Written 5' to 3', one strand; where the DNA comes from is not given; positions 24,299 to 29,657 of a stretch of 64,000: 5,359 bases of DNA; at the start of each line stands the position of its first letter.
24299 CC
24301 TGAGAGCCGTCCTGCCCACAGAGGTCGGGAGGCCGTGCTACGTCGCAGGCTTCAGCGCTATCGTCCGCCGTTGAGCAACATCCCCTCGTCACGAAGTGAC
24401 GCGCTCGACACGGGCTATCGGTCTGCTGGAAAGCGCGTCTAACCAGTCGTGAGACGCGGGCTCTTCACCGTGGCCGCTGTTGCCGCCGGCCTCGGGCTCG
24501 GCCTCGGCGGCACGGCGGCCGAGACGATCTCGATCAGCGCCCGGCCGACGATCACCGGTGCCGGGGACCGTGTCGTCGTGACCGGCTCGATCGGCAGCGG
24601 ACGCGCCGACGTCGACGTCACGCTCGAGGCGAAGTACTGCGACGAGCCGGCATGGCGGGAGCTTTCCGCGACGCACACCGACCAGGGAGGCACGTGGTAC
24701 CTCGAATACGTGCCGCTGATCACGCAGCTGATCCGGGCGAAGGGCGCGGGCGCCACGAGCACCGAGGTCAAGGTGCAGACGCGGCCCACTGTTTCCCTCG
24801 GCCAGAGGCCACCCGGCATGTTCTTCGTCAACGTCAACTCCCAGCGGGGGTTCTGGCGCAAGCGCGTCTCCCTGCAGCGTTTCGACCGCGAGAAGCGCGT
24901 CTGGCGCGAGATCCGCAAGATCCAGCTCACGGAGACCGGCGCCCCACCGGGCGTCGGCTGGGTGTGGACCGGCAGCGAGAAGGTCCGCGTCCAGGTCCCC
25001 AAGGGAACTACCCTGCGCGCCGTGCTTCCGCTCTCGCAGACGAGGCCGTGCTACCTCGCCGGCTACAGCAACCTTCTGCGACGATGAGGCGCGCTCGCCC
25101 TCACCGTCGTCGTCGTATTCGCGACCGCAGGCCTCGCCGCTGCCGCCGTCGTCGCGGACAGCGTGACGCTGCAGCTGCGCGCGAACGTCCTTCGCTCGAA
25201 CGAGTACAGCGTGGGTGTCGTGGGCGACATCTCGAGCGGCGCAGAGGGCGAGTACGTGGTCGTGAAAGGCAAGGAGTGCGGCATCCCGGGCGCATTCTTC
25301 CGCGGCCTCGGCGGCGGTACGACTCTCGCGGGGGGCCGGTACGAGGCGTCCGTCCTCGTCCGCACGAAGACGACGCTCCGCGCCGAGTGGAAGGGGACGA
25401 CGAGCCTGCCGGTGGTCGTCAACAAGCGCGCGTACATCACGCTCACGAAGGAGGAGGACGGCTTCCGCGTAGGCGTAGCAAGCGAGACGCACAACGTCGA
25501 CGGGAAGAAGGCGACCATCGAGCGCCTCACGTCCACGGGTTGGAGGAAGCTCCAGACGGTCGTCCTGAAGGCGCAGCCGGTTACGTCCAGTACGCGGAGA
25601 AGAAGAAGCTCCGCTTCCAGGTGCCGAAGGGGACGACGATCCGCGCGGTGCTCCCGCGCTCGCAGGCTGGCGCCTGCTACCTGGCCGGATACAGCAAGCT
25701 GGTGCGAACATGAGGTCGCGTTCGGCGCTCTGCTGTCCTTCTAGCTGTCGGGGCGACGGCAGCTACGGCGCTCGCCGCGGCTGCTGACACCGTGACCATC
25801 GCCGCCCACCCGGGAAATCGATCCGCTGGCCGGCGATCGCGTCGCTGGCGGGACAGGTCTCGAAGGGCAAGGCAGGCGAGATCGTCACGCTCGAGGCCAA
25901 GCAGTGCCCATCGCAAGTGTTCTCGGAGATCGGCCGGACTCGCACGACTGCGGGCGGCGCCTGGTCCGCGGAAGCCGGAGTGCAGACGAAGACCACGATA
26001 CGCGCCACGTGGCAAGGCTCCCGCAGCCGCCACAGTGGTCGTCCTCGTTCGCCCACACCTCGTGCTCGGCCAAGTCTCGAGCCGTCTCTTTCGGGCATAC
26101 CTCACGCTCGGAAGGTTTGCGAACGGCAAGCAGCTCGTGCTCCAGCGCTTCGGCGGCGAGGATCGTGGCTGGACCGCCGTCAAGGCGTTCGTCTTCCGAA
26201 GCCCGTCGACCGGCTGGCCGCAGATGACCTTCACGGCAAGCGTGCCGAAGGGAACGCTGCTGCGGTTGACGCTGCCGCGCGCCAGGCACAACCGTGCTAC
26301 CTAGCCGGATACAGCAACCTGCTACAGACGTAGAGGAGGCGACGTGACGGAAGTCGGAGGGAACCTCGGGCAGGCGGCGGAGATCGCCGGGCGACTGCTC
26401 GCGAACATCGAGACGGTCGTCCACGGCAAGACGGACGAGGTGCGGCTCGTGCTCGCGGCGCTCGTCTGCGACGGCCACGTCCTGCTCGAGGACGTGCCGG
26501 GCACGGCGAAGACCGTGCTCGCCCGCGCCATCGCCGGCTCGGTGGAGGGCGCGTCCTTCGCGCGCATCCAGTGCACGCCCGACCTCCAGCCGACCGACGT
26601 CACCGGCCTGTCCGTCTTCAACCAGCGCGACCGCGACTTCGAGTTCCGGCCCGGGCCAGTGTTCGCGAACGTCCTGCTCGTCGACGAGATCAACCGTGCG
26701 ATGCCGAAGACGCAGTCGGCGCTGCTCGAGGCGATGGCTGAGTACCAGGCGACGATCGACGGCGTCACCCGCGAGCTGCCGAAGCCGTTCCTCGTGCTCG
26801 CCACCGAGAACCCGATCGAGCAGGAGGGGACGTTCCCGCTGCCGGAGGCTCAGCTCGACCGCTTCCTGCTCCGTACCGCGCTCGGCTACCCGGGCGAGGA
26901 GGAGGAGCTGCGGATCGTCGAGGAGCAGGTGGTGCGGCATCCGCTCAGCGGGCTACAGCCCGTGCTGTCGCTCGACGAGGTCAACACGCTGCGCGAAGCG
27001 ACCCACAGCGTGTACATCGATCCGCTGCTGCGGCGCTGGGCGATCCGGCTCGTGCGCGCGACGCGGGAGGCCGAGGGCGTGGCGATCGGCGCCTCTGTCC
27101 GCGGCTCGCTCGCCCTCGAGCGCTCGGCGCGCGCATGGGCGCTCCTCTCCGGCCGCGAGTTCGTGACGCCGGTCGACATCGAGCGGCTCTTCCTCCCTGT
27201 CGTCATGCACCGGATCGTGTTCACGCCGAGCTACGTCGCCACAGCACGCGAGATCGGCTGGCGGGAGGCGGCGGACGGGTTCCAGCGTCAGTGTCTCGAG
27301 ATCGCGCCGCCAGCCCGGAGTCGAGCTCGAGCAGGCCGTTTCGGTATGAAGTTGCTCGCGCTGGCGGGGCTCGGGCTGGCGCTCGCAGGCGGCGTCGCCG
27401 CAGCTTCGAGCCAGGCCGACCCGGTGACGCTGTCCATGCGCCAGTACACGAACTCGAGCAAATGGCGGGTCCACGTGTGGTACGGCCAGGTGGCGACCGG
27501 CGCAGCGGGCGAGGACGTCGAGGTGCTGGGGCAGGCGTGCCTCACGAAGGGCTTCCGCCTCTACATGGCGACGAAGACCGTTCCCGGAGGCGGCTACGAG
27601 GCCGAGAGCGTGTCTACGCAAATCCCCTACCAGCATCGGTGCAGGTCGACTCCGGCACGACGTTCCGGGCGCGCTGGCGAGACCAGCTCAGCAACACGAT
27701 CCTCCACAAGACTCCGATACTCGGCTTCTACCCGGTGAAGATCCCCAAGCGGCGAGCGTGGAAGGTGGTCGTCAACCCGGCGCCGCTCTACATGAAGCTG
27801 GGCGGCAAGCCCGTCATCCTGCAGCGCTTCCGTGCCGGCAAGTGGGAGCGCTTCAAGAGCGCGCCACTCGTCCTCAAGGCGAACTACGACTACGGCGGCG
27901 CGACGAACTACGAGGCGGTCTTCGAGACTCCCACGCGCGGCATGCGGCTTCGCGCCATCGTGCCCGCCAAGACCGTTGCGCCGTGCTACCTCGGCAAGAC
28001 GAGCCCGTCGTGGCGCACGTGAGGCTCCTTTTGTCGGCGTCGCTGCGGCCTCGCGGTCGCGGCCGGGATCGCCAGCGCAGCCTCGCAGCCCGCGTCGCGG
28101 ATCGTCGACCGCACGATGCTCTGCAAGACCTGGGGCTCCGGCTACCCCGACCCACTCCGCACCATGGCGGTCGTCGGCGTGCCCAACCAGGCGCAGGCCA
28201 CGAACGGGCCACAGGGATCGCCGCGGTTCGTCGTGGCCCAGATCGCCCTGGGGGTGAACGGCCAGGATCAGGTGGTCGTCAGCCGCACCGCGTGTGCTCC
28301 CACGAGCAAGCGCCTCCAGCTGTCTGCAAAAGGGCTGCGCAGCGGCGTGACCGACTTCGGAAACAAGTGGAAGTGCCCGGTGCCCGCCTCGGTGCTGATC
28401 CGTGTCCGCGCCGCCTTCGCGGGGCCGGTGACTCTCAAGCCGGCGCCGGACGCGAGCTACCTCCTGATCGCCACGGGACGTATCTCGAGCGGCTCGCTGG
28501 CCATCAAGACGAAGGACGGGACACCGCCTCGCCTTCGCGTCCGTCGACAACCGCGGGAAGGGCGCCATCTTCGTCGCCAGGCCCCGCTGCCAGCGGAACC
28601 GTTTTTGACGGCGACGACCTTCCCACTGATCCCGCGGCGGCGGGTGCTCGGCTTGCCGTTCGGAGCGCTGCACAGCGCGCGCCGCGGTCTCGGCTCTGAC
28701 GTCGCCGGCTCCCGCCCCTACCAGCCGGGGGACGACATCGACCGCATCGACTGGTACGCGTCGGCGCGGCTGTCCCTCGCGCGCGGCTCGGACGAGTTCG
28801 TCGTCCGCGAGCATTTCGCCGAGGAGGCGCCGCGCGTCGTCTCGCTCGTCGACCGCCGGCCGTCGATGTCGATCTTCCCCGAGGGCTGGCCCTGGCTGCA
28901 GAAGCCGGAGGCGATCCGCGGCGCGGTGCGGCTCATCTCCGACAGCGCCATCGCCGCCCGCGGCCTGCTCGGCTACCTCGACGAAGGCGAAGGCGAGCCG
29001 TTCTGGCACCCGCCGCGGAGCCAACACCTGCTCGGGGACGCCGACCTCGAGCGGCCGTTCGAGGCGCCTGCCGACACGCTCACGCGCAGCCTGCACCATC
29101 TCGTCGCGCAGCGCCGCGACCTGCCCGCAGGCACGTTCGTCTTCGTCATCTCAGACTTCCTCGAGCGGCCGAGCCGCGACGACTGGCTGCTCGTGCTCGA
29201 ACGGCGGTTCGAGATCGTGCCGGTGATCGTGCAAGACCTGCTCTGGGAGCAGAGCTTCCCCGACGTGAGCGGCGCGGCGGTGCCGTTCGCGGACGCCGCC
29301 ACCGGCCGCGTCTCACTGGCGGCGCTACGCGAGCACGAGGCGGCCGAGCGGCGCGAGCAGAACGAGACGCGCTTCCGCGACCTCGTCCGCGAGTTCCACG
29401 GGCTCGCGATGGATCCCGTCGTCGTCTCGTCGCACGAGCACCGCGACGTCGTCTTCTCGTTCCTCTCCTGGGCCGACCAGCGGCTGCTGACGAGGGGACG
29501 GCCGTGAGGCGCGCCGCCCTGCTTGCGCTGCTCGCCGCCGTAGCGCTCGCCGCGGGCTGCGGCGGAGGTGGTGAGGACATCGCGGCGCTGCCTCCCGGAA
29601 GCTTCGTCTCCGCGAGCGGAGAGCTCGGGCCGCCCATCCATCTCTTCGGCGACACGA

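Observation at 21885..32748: ECF sigma/anti-sigma-headed operon where tandem unknown secreted paralogs are interleaved with a MoxR-DUF58-vWA (Bat-like) module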

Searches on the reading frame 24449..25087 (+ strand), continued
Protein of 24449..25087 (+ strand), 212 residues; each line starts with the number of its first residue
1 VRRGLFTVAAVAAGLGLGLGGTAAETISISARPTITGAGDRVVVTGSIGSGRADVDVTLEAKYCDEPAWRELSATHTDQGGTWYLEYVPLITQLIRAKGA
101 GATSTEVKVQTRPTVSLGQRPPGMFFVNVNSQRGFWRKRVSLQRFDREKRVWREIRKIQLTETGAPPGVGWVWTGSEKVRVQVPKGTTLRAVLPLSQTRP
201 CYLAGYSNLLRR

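Call 84: search_protein_families(library=pfam, proteins=[L058:2655-3953:+, L058:1422-1739:+, L057:848-1747:+, L057:200-709:-, L053:2104-2649:+, L053:1-984:+, L051:520-915:+, L051:1076-1624:+, L041:6054-6533:+, L009:10232-11482:-], max_evalue=0.001)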
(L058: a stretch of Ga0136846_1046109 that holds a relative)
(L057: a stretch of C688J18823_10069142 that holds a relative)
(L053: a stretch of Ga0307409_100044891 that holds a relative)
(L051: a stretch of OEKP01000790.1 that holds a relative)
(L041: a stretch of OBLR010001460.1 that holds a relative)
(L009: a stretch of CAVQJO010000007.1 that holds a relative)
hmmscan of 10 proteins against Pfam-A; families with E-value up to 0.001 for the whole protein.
L058:2655-3953:+ (433 aa): 2 families
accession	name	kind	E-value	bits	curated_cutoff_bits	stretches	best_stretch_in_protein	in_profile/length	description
PF07676.18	PD40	-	7.6e-13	48.5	20.9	1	103-125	5-27/38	WD40-like Beta Propeller Repeat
PF03793.24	PASTA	-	3.7e-07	30.4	23.2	1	362-410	1-49/64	PASTA domain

L058:1422-1739:+ (106 aa): 0 families

L057:848-1747:+ (300 aa): 2 families
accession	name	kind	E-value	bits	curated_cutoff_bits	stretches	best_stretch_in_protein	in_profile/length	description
PF13473.12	Cupredoxin_1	-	3.2e-08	34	27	1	6-112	3-104/104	Cupredoxin-like domain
PF00127.26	Copper-bind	-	0.00024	21.9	21.2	1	28-112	7-98/99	Copper binding proteins, plastocyanin/azurin family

L057:200-709:- (169 aa): 1 family
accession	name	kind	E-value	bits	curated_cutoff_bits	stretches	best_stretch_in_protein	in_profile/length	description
PF02566.24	OsmC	-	4.5e-17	62.7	27.5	1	64-162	6-99/100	OsmC-like protein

L053:2104-2649:+ (182 aa): 2 families
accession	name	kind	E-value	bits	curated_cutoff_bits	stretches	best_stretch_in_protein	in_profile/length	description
PF16321.10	Ribosom_S30AE_C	-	2e-24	85.5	25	1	123-177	3-57/57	Sigma 54 modulation/S30EA ribosomal protein C terminus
PF02482.25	Ribosomal_S30AE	-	1.5e-21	77.4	23.7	1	4-98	2-87/88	Sigma 54 modulation protein / S30EA ribosomal protein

L053:1-984:+ (328 aa): 2 families
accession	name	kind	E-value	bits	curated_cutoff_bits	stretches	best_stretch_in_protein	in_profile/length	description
PF00483.29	NTP_transferase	-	1.5e-35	123.4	21.2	1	74-311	1-241/245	Nucleotidyl transferase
PF12804.13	NTP_transf_3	-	9.9e-14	52.3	27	1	75-245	1-128/160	MobA-like NTP transferase domain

L051:520-915:+ (132 aa): 1 family
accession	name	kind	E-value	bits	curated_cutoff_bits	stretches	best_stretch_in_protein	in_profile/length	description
PF00072.30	Response_reg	-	3.3e-21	76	30.2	1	10-119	1-109/111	Response regulator receiver domain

L051:1076-1624:+ (183 aa): 1 family
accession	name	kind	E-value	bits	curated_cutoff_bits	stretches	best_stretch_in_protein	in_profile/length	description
PF00188.32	CAP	-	3.1e-16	60.7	21.1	1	59-179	2-117/117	Cysteine-rich secretory protein family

L041:6054-6533:+ (160 aa): 0 families

L009:10232-11482:- (416 aa): 8 families
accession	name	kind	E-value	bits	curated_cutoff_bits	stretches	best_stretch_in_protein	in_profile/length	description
PF00534.26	Glycos_transf_1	-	9.1e-17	61.6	26.4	1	54-113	76-135/172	Glycosyl transferases group 1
PF13692.12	Glyco_trans_1_4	-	1.6e-16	61.2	27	1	30-116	33-124/142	Glycosyl transferases group 1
PF13641.12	Glyco_tranf_2_3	-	1.4e-11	45.3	27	1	213-380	62-212/230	Glycosyltransferase like family 2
PF00535.33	Glycos_transf_2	-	6.5e-08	33.1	23.3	1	208-307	52-132/168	Glycosyl transferase family 2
PF20706.3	GT4-conflict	-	3e-07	30.2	26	1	60-100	271-311/385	Family 4 Glycosyltransferase in conflict systems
PF13524.12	Glyco_trans_1_2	-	1.9e-06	28.3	25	1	24-108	7-88/144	Glycosyl transferase-like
PF13506.12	Glyco_transf_21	-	6.2e-06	26.2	21.7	1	328-396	103-172/174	Glycosyl transferase family 21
PF13632.12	Glyco_trans_2_3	-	0.00017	21.9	27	1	329-379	74-123/198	Glycosyl transferase family group 2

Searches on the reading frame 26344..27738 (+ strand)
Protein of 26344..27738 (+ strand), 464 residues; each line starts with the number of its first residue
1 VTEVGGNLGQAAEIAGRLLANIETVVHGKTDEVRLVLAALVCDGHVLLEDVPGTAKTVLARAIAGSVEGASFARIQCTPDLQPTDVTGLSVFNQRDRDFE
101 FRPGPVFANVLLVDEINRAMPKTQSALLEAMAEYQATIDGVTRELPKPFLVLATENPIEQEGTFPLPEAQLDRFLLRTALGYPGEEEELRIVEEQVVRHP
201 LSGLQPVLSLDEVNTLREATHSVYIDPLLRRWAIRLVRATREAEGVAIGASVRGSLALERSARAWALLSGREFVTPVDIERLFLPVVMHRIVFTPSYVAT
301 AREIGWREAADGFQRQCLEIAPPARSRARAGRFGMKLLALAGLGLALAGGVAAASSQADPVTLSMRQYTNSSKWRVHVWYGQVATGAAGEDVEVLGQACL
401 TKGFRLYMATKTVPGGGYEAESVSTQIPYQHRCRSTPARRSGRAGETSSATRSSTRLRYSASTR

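Call 7: search_protein_families(library=pfam, proteins=[window:26344-27738:+], max_evalue=0.01)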
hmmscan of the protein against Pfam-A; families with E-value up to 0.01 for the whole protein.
window:26344-27738:+ (464 aa): 7 families
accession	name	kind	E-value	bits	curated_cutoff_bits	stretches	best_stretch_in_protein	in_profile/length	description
PF07726.17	AAA_3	-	1.5e-59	200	27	1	45-176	1-131/131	ATPase family associated with various cellular activities (AAA)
PF17863.7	AAA_lid_2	-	8.3e-18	64.3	22.7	1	238-297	1-60/74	AAA lid domain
PF07728.20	AAA_5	-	1.5e-13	51.4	22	1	45-174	1-139/139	AAA domain (dynein-related subfamily)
PF20030.5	bpMoxR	-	3e-07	30.2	27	1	19-180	7-166/205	MoxR domain in the MoxR-vWA-beta-propeller ternary systems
PF00004.35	AAA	-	9.8e-06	26.5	21.2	1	48-157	3-111/131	ATPase family associated with various cellular activities (AAA)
PF00493.29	MCM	-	0.00013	21.6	23.3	1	41-159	55-175/224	MCM P-loop domain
PF05496.18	RuvB_N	-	0.0016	18.7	27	1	45-137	35-114/159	Holliday junction DNA helicase RuvB P-loop domain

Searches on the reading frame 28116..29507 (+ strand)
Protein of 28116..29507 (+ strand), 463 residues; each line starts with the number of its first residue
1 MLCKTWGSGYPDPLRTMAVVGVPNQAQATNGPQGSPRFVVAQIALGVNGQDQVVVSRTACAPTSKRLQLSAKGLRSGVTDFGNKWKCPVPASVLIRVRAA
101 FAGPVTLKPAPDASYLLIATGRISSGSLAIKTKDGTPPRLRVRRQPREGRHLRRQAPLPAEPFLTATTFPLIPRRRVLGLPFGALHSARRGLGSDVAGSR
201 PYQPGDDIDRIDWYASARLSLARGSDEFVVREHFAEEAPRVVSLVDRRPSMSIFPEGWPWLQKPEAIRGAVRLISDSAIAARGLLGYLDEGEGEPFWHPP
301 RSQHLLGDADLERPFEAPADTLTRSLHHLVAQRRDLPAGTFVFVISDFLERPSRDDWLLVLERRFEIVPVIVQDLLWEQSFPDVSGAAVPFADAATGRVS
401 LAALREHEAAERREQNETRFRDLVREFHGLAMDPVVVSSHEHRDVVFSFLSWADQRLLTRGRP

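Call 7: search_protein_families(library=pfam, proteins=[window:28116-29507:+], max_evalue=0.01)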
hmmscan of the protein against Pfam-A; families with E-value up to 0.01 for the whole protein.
window:28116-29507:+ (463 aa): 2 families
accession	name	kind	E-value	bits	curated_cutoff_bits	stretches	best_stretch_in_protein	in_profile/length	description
PF01882.25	DUF58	-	7.5e-12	45.3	23.4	1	199-402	2-195/216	Protein of unknown function DUF58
PF05762.20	VWA_CoxE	-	0.0089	15.9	26.4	0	324-356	134-167/222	VWA domain containing CoxE-like protein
